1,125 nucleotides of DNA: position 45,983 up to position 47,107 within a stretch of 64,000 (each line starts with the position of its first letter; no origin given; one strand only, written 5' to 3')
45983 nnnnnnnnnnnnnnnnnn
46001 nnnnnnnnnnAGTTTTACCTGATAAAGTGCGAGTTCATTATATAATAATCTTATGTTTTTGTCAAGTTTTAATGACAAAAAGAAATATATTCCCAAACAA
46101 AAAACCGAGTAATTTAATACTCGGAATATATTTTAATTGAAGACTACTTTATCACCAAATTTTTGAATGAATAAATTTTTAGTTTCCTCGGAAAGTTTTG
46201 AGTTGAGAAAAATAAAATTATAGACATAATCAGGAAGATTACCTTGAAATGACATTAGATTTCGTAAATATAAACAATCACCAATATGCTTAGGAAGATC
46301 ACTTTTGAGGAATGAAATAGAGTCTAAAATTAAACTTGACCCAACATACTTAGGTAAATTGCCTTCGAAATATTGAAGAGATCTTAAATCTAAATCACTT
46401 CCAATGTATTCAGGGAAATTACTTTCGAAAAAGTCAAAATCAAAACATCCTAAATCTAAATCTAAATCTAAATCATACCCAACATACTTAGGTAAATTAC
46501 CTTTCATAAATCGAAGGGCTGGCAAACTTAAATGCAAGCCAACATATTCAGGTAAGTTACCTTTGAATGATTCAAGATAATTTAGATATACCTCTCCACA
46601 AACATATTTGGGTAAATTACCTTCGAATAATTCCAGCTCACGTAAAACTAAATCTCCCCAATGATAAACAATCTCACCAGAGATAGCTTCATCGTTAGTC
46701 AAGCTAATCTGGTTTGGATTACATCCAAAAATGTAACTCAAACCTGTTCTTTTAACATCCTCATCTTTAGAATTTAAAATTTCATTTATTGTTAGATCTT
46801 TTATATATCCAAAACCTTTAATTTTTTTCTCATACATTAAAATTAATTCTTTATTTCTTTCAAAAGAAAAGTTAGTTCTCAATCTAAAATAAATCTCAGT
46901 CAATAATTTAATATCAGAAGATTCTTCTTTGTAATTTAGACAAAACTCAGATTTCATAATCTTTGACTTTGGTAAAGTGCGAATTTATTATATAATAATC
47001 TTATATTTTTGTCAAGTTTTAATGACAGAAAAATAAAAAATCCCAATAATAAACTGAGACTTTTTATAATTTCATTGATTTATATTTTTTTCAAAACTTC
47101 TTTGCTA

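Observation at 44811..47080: Tandem paralogous LRR-like repeat proteins with near-identical 60-bp DNA repeats and duplicated promoter and terminator modules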

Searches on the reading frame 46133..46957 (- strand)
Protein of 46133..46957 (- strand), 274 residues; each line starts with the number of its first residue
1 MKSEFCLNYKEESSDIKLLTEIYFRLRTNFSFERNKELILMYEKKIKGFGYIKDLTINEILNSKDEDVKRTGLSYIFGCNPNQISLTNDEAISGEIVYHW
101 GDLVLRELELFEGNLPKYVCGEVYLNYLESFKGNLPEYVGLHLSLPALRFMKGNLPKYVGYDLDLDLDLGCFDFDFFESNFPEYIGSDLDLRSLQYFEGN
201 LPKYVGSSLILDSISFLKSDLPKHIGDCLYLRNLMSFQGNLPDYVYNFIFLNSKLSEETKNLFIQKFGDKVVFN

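Call 5: search_protein_families(library=pfam, proteins=[window:46133-46957:-], max_evalue=1)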
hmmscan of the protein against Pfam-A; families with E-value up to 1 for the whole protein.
window:46133-46957:- (274 aa): 1 family
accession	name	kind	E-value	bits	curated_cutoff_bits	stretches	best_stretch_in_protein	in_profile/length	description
PF12266.13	DUF3613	-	0.21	12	25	0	120-138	43-61/66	Protein of unknown function (DUF3613)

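Call 10: find_homologous_proteins(query=window:46133-46957:-)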
Query window:46133-46957:- (274 aa): 20 proteins with E <= 0.001 among 1210 candidates.
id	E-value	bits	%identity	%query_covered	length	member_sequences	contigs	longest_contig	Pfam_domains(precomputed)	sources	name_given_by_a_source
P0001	9.2e-179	611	100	100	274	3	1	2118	-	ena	-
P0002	2.1e-145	501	85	100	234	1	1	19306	-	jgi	-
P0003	3.1e-143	494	76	100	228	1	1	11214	-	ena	-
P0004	7.9e-88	313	58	100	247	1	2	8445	-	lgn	-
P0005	5.4e-78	280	47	86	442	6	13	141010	-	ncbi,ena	-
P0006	6.0e-67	244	42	96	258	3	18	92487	-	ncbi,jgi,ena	-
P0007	1.6e-56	210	46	95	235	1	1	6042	-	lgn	-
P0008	3.3e-54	202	55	50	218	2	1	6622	-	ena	-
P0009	1.7e-17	82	32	93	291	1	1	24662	-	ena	-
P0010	3.7e-17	81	37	66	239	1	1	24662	-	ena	-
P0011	4.1e-17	81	38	66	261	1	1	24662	-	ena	-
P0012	9.0e-16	76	38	65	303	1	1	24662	-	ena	-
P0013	2.9e-13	68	40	57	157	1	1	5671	-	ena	-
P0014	5.0e-13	67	33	76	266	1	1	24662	-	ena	-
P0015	3.1e-12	65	41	51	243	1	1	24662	-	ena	-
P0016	2.2e-11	62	32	86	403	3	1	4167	-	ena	-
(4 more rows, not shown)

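Call 16: search_solved_structures(query=A1, max_evalue=1, show_alignments=2)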
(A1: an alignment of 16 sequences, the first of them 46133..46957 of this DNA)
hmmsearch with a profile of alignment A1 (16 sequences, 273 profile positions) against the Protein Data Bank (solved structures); distinct sequences matched with E-value up to 1: 2.
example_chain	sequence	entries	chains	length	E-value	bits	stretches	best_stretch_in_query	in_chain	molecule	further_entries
8yn1_C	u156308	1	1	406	0.0082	18.4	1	133-253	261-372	Probable disease resistance protein At5g66900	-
4puf_A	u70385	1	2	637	0.35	13.1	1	133-243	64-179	E3 ubiquitin-protein ligase SlrP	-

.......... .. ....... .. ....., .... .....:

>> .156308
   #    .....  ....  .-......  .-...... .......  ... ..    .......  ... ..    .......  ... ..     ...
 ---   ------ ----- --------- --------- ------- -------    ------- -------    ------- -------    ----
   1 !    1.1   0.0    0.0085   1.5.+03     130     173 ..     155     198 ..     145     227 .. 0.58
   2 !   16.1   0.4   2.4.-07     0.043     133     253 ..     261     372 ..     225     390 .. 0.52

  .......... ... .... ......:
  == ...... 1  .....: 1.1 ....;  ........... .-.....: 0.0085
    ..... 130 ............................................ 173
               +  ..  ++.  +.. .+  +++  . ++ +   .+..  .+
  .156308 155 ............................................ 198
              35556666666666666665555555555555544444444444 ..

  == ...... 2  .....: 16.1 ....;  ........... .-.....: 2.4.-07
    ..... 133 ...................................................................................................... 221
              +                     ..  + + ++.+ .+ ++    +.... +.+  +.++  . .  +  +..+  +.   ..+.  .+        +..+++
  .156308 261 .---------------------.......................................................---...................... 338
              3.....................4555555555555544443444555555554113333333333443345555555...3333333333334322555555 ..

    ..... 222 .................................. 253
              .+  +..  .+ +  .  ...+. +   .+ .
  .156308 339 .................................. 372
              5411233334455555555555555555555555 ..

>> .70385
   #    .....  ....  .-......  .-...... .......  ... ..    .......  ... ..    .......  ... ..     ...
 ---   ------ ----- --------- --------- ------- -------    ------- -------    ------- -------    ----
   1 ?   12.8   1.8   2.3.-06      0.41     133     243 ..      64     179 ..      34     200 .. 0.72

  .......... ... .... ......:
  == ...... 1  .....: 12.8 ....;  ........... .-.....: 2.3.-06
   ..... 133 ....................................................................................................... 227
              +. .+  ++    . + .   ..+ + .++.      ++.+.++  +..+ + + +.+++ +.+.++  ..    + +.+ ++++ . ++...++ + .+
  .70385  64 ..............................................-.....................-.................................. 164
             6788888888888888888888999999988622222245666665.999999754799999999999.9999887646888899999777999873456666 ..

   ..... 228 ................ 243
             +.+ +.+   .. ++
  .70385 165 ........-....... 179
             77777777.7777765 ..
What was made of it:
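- The profile-to-PDB search hits a plant resistance-protein chain (8yn1_C, E 0.008) and the LRR effector SlrP (E 0.35) in their LRR regions (call 16).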

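Call 17: find_encoding_contigs(protein=P0006, flank=6000, max_places=8)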
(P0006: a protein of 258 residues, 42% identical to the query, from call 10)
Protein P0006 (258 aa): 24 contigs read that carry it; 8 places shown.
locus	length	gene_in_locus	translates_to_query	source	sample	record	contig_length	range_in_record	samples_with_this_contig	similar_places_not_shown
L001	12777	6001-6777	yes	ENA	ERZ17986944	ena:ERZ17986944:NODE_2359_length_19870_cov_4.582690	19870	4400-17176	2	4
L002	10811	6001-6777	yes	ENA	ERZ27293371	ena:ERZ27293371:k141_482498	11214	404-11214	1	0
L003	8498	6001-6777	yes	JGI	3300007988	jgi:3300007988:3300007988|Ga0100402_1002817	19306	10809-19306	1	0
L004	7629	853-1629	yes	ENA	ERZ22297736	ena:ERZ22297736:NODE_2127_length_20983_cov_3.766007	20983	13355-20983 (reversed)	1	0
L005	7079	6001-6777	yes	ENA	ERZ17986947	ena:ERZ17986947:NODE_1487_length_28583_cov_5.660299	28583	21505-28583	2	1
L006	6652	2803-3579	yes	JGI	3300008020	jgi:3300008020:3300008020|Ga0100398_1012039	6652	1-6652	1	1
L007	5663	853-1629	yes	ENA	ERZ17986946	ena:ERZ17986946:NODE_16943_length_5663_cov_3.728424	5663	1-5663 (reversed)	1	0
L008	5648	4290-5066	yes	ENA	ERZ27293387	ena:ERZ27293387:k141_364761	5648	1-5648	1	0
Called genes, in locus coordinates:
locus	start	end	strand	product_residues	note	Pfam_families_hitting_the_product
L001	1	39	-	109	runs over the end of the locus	PF04266:ASCH (weak)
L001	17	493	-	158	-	PF00583:Acetyltransf_1, PF13673:Acetyltransf_10, PF13508:Acetyltransf_7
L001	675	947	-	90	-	PF01016:Ribosomal_L27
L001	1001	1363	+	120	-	-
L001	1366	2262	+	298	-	PF08478:POTRA_1 (faint)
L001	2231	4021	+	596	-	PF02366:PMT (faint), PF13231:PMT_2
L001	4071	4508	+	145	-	PF23728:Tubby_C_like (weak)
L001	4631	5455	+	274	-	-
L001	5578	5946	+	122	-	-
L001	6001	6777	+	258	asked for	-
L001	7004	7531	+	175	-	PF00293:NUDIX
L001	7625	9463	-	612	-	PF02518:HATPase_c, PF13589:HATPase_c_3, PF01119:DNA_mis_repair, PF08676:MutL_C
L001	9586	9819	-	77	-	PF00462:Glutaredoxin, PF13192:Thioredoxin_3 (weak)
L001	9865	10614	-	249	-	PF13098:Thioredoxin_2, PF13462:Thioredoxin_4, PF01323:DSBA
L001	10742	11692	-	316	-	PF01368:DHH, PF02272:DHHA1 (weak)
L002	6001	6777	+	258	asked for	-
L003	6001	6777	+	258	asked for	-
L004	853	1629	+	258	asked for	-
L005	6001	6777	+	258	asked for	-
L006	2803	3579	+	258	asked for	-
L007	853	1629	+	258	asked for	-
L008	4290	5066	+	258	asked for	-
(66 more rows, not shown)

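Call 18: find_encoding_contigs(protein=P0008, flank=6000, max_places=4)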
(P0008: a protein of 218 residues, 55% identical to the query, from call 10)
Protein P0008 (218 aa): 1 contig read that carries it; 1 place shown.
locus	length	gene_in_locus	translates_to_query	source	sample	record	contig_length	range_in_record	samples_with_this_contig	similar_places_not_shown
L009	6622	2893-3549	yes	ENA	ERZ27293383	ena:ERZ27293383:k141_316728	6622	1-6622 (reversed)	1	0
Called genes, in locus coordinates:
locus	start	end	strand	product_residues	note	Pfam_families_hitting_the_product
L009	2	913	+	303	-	?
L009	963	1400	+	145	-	PF23728:Tubby_C_like (weak)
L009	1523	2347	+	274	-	-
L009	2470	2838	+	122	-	-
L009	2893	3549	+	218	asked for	-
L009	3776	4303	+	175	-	PF00293:NUDIX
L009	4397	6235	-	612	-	PF02518:HATPase_c, PF13589:HATPase_c_3, PF01119:DNA_mis_repair, PF08676:MutL_C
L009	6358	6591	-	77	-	PF00462:Glutaredoxin, PF13192:Thioredoxin_3 (weak)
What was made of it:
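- Variants come from different assembly sources (ENA k141_ contigs and a JGI assembly) and different samples (calls 17, 18).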

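Call 25: search_protein_families(library=pfam, proteins=[P0005, P0016], max_evalue=0.1)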
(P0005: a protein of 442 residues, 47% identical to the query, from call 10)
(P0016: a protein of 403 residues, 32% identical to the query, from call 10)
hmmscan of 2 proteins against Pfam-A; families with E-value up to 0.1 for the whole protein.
P0005 (442 aa): 3 families
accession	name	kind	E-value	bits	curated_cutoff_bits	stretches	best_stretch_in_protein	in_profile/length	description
PF17287.7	POTRA_3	-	0.0008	19.3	27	0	329-347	18-36/56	POTRA domain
PF22155.1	Mre11_acc_DNA_cap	-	0.04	14.1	27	0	399-417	11-29/56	Mre11 accessory DNA binding capping domain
PF22304.1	ASLyase_C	-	0.057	14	27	0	106-143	13-51/55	Adenylosuccinate Lyase, C-terminal domain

P0016 (403 aa): 1 family
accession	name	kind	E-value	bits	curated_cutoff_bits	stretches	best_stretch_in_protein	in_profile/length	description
PF21908.1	Cel124_C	-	0.015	15.8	27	1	53-79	128-154/172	Cel124 C-terminal catalytic domain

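Call 31: search_protein_representatives(alignment_id=A1)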
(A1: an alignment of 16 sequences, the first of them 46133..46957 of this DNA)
Query: 16 sequences, 273 profile positions. Proteins with E-value up to 0.001 (for the whole library): 2651; up to 1e-10: 1298; up to 1e-30: 471. The best 150 are listed.
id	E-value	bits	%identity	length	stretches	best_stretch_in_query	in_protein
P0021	4.2e-205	695.0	-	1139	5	10-247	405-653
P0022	1.2e-167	572.2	-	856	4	12-245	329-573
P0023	7.2e-162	553.2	-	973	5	18-215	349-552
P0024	1.1e-155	532.9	-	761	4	18-248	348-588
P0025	7.6e-149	510.5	-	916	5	17-249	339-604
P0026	3.8e-139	478.7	-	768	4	13-242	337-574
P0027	2.8e-137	472.6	-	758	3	4-222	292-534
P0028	2.2e-134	463.1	-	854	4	9-244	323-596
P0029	1.6e-128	443.9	-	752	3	27-242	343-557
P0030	3.5e-128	442.7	-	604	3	9-243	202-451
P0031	5.8e-128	442.0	-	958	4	18-215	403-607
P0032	1.5e-126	437.4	-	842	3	13-253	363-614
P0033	7.3e-126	435.1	-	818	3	11-249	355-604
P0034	9.2e-125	431.5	-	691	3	20-249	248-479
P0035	6.4e-119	412.4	-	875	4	18-242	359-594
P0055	4.4e-99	347.3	-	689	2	9-245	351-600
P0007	3.2e-91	321.5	-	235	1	36-268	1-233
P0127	1.6e-73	263.5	-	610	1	9-265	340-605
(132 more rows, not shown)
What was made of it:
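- Most of the best hits are 600-900 aa, with the match starting near residue 300-400 (call 31).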

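Call 34: search_protein_families(library=pfam, proteins=[P0021, P0024, P0127, P0055, P0027], max_evalue=0.01)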
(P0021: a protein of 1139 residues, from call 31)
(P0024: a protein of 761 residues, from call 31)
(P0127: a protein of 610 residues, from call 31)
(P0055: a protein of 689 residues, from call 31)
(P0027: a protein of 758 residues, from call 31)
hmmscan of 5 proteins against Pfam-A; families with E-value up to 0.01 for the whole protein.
P0021 (1139 aa): 1 family
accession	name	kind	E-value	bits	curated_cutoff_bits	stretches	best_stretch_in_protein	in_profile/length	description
PF03069.20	FmdA_AmdA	-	0.0051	16.2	27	0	908-941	200-233/373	Acetamidase/Formamidase family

P0024 (761 aa): 1 family
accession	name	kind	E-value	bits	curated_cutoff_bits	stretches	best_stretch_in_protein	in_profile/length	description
PF04399.18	Glutaredoxin2_C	-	2.6e-05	24.5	32.8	0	546-567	95-116/130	Glutaredoxin 2, C terminal domain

P0127 (610 aa): 0 families

P0055 (689 aa): 1 family
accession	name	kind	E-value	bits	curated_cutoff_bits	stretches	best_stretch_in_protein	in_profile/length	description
PF14279.12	HNH_5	-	0.0054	17.1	27.5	0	634-648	18-32/56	HNH endonuclease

P0027 (758 aa): 2 families
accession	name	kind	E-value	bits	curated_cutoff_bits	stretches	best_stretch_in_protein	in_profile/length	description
PF04399.18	Glutaredoxin2_C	-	6.9e-05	23.1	32.8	0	623-643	95-115/130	Glutaredoxin 2, C terminal domain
PF14279.12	HNH_5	-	0.0018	18.6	27.5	0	570-584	18-32/56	HNH endonuclease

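Call 35: search_protein_families(library=ncbifam, proteins=[P0021, P0024, P0127, P0055, window:46133-46957:-], max_evalue=0.01)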
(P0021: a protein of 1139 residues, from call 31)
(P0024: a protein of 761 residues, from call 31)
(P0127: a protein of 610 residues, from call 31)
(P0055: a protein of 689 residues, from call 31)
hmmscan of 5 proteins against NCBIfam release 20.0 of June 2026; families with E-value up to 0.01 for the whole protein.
P0021 (1139 aa): 0 families

P0024 (761 aa): 1 family
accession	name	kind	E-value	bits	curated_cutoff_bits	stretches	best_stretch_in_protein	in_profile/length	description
NF006050.0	PRK08197.1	equivalog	6.3e-05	21.9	303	0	608-639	292-323/406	threonine synthase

P0127 (610 aa): 0 families

P0055 (689 aa): 1 family
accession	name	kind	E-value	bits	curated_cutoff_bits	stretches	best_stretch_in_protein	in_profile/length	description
NF046116.1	adhesin_Lcl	equivalog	0.0017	16.9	500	1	494-617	84-246/431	collagen-like adhesin Lcl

window:46133-46957:- (274 aa): 0 families

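Call 36: list_cluster_members(proteins=[P0006, P0005, P0021, P0024, P0127, P0055, P0022, P0030])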
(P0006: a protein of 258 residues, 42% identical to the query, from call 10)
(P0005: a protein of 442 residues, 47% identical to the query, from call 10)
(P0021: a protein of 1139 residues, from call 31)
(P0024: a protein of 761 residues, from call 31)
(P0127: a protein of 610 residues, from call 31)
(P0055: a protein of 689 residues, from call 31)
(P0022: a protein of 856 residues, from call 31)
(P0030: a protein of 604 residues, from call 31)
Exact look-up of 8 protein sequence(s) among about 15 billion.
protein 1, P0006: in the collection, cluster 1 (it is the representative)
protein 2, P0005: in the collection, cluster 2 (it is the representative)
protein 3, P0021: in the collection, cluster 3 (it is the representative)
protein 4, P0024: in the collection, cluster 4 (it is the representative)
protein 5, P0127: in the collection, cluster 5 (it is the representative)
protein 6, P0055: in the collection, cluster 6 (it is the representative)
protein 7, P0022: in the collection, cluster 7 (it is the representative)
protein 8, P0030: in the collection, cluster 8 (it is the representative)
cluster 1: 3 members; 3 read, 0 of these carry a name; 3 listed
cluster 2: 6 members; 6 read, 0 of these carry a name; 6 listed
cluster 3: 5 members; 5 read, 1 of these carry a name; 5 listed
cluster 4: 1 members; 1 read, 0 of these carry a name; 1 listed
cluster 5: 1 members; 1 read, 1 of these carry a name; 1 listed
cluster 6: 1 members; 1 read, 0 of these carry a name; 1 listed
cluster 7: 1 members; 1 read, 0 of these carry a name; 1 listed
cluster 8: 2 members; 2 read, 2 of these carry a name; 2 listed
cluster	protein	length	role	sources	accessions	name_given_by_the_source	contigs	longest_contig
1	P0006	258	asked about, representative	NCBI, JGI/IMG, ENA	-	-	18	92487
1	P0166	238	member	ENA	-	-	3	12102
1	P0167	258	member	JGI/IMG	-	-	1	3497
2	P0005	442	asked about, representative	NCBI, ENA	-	-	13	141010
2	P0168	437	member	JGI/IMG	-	-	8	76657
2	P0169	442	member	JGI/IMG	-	-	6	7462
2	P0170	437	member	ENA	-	-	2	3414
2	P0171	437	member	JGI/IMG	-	-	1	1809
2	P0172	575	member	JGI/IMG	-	-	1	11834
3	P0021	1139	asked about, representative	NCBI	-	-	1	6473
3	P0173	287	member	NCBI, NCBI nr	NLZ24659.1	hypothetical protein GX888_02870, partial [Candidatus Dojkabacteria bacterium] | hypothetical protein [Candidatus Dojkabacteria bacterium]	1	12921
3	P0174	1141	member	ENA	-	-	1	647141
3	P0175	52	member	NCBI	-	-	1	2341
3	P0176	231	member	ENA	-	-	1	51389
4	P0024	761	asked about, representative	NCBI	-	-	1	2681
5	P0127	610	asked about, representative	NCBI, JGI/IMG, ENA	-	hypothetical protein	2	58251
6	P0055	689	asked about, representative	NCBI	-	-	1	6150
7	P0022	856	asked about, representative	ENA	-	-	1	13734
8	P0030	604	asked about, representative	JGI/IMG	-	hypothetical protein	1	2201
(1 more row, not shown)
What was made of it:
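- The 238-aa allele recurs on 3 contigs (call 36).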

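Call 37: predict_structure(alignment_id=A1)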
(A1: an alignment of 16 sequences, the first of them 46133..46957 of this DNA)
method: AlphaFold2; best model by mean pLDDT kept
length: 274 residues; sequences in the alignment: 16
mean_pLDDT: 76.1   pTM: 0.72
mean pLDDT of the five models: 76.1, 75.4, 75.3, 73.6, 73.4
residues with pLDDT >= 90: 112; 70-90: 78; 50-70: 18; < 50: 66
segments of 3 or more residues with pLDDT < 50: 1-12, 22-41, 43-45, 50-52, 154-175
pLDDT, mean of each block of 10 residues (from residue 1): 34 47 48 45 48 65 90 85 94 90 92 89 91 83 88 45 42 49 82 88 87 94 92 95 93 96 97 94
secondary structure, 60 per line:
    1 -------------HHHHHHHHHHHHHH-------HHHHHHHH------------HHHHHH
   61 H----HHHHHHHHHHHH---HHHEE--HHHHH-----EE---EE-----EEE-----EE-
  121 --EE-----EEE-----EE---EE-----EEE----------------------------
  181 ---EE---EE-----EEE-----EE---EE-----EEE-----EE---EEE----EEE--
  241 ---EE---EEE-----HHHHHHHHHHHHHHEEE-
elements in order: H14-27 H35-42 H55-61 H66-77 H88-92 E110-112 E130-132 E150-152 E196-198 E216-218 E229-231 E236-238 E249-251 H257-270 E271-273
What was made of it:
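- On Leucine-rich repeat (LRR) superfamily: The AlphaFold2 model of B has short strands every 20 residues and pLDDT 82-97 over the regular units (call 37).
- The AlphaFold2 model of B has pLDDT 82-97 over the repeats, apart from the irregular unit (42-49), with periodic short strands (call 37). The N-terminus of B has low model confidence (call 37).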

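Call 40: fold_search(model_id=the predicted structure, library=pdb)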
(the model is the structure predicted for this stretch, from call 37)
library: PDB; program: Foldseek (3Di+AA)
matches with E <= 10: 27; with E <= 0.001: 0
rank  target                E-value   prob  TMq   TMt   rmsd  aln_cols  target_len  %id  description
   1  4nkh_B                9.8e-02  0.35  0.23  0.26  12.7       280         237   11  Crystal structure of SspH1 LRR domain (released 2013-12-11)
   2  4c2a_B                1.1e-01  0.33  0.22  0.22  11.6       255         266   13  Crystal Structure of High-Affinity von Willebrand Factor A1 domain with R1306Q and I1309V Mutations in Complex with Hi (released 2014-01-08)
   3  4nkh_E                1.5e-01  0.21  0.19  0.21  14.5       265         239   13  Crystal structure of SspH1 LRR domain (released 2013-12-11)
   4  4u06                  3.1e-01  0.38  0.25  0.20  12.5       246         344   16  Structure of Leptospira interrogans LRR protein LIC10831 (released 2015-06-03)
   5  3cvr                  4.4e-01  0.14  0.22  0.14  14.3       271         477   13  Crystal structure of the full length IpaH3 (released 2008-11-11)
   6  4nkg_A                5.1e-01  0.14  0.21  0.24  13.9       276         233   13  Crystal structure of SspH1 LRR domain in complex PKN1 HR1b domain (released 2013-12-11)
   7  7v8h_A                8.9e-01  0.13  0.26  0.29  12.8       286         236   15  Crystal structure of LRR domain from Shigella flexneri IpaH1.4 (released 2022-03-30)
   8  1m10_B                9.9e-01  0.07  0.17  0.17  12.7       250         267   13  Crystal structure of the complex of Glycoprotein Ib alpha and the von Willebrand Factor A1 Domain (released 2002-08-28)
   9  9jta_B                1.0e+00  0.10  0.25  0.28  12.1       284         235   16  Crystal structure of RNF213 RING domain bound to IpaH1.4 LRR domain (released 2025-05-07)
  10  7ya7_B                1.1e+00  0.10  0.23  0.27  13.9       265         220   15  The crystal structure of IpaH1.4 LRR domain (released 2023-02-08)
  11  9h6w                  1.3e+00  0.05  0.14  0.09  13.4       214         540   10  Crystal structure of the Salmonella effector SspH1 (released 2025-05-28)
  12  8zf0_A                1.3e+00  0.03  0.13  0.09  15.2       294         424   10  pRib-ADP bound OsEDS1-PAD4-ADR1 complex (released 2024-11-13)
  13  3g06                  1.3e+00  0.03  0.14  0.08  15.6       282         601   11  The Salmonella Virulence Effector SspH2 Functions As A Novel E3 Ligase (released 2009-04-07)
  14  8zw9_A                1.6e+00  0.04  0.15  0.11  13.1       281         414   10  RPS4-TIR induced At EDS1-PAD4-ADR1 heterotrimer (released 2024-11-06)
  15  8z5u_0                1.8e+00  0.06  0.17  0.23  12.2       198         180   17  Cryo-EM structure of the rod-export apparatus with partial hook within the polar flagellar motor (released 2025-10-22)
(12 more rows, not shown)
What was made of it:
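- On Leucine-rich repeat (LRR) superfamily: The best Foldseek PDB hits are LRR domains, but E is 0.098-4 and TM-scores are 0.2-0.3 (call 40).
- The best PDB matches are the LRR domains of SspH1, IpaH, YopM and LIC10831 (call 40).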

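Call 41: find_encoding_contigs(protein=P0004, flank=6000, max_places=3)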
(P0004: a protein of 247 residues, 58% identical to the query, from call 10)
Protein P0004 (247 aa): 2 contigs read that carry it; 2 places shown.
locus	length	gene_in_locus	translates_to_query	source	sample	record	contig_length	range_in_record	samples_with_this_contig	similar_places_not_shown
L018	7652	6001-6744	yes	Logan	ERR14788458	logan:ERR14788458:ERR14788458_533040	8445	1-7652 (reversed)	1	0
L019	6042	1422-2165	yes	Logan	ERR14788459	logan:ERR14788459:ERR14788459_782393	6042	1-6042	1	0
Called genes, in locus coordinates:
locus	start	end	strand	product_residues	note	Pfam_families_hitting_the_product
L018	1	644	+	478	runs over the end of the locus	?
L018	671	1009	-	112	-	PF04266:ASCH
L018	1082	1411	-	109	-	PF04266:ASCH (weak)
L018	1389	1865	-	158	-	PF00583:Acetyltransf_1, PF13673:Acetyltransf_10, PF13508:Acetyltransf_7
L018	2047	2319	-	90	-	PF01016:Ribosomal_L27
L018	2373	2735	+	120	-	-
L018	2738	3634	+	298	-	-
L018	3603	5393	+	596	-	PF13231:PMT_2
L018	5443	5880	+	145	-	-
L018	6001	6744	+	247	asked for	-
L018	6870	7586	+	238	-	-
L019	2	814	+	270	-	?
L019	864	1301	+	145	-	-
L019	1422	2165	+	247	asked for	-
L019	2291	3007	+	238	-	-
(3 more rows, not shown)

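Call 42: find_encoding_contigs(protein=P0005, flank=8000, max_places=3)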
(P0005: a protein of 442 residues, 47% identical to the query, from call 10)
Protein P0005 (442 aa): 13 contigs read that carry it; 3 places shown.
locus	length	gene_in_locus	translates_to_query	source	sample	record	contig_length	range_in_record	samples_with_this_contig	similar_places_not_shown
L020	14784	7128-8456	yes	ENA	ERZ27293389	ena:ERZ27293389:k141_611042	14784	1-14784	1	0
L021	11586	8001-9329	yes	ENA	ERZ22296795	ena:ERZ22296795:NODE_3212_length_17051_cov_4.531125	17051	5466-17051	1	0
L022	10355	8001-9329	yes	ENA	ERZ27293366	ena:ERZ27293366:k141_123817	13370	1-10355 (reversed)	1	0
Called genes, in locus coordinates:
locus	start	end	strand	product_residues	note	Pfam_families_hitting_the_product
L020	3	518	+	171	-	?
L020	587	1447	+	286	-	-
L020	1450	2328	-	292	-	PF01745:IPT, PF01715:IPPT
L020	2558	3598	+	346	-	PF02899:Phage_int_SAM_1, PF00589:Phage_integrase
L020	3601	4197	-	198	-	PF00565:SNase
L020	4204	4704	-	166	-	PF01195:Pept_tRNA_hydro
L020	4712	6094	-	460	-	PF03816:LytR_cpsA_psr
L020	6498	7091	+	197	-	-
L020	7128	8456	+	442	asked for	-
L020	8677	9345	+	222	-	PF00215:OMPdecase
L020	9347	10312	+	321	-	PF00215:OMPdecase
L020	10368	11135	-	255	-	PF01145:Band_7, PF13421:Band_7_1 (faint)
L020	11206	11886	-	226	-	PF08713:DNA_alkylation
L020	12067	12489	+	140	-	PF27746:Small_heat_shock_put (weak), PF17886:ArsA_HSP20 (weak), PF00011:HSP20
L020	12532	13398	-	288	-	PF02517:Rce1-like (weak)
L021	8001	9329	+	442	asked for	-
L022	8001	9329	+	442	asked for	-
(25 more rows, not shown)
